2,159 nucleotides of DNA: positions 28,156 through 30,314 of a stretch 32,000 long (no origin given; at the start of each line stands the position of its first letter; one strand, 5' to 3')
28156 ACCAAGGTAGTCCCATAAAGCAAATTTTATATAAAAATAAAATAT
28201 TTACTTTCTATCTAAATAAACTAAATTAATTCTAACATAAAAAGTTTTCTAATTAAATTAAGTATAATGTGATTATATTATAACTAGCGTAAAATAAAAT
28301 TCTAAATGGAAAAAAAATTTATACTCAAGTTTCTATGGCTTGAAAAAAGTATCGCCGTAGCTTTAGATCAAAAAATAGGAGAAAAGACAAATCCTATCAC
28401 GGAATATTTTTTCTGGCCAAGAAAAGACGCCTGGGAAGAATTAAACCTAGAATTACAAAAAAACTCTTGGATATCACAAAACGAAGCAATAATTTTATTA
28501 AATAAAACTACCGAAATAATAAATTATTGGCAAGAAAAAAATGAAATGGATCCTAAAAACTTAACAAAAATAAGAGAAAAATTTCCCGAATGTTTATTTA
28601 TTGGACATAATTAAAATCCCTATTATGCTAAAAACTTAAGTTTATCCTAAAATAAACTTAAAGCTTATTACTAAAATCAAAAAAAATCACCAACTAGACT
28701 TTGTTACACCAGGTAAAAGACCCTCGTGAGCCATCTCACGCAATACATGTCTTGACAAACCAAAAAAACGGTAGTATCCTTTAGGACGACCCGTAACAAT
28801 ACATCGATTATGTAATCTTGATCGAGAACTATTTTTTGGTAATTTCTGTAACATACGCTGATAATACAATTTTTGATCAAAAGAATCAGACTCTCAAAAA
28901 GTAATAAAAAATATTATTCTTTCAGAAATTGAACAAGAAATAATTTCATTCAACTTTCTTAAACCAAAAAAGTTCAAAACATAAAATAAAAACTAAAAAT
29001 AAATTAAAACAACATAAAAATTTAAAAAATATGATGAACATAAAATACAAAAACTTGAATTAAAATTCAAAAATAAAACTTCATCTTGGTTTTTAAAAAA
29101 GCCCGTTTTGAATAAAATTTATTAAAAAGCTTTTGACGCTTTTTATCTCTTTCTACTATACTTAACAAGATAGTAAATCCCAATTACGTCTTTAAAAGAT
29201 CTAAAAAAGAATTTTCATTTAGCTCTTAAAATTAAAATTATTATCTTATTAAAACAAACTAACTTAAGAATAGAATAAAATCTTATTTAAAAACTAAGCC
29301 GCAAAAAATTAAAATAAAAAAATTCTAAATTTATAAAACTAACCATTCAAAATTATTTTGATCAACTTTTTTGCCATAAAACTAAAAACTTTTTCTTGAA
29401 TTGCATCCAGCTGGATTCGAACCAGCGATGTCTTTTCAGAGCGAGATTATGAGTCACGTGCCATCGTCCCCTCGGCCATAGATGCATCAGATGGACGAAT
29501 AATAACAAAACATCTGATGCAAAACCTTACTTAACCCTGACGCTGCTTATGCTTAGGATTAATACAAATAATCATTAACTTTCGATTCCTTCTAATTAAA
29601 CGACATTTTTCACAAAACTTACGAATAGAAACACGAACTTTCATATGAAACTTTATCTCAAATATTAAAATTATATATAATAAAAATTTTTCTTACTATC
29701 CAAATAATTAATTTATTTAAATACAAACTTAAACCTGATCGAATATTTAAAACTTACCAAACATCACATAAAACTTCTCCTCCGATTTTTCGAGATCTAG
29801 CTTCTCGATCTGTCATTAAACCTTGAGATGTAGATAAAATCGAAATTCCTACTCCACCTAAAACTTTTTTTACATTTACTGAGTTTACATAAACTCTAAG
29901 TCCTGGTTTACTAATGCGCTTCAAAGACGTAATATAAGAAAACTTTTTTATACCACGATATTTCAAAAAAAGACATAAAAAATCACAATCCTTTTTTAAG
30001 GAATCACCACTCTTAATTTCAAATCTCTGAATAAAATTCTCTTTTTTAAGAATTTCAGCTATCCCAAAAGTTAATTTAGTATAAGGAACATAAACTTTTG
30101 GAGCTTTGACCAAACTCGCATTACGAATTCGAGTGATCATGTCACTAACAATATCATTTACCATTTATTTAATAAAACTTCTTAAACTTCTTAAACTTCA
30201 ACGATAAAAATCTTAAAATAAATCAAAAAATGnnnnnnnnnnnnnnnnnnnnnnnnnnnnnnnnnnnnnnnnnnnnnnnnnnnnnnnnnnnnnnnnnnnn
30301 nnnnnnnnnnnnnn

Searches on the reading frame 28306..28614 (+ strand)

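Call 61: search_protein_families(library=pfam, proteins=[window:28306-28614:+], max_evalue=0.01)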
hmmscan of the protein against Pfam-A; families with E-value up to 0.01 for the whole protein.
window:28306-28614:+ (102 aa): 1 family
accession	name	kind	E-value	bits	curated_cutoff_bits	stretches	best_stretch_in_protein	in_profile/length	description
PF04839.18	PSRP-3_Ycf65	-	1.2e-23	83.5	25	1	31-77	1-47/48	Plastid and cyanobacterial ribosomal protein (PSRP-3 / Ycf65)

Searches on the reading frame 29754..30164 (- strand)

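Call 61: search_protein_families(library=pfam, proteins=[window:29754-30164:-], max_evalue=0.01)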
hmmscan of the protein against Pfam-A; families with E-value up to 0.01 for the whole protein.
window:29754-30164:- (136 aa): 1 family
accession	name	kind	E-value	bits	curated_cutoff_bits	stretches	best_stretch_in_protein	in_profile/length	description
PF00410.24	Ribosomal_S8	-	4.2e-42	143.5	24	1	4-136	1-126/126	Ribosomal protein S8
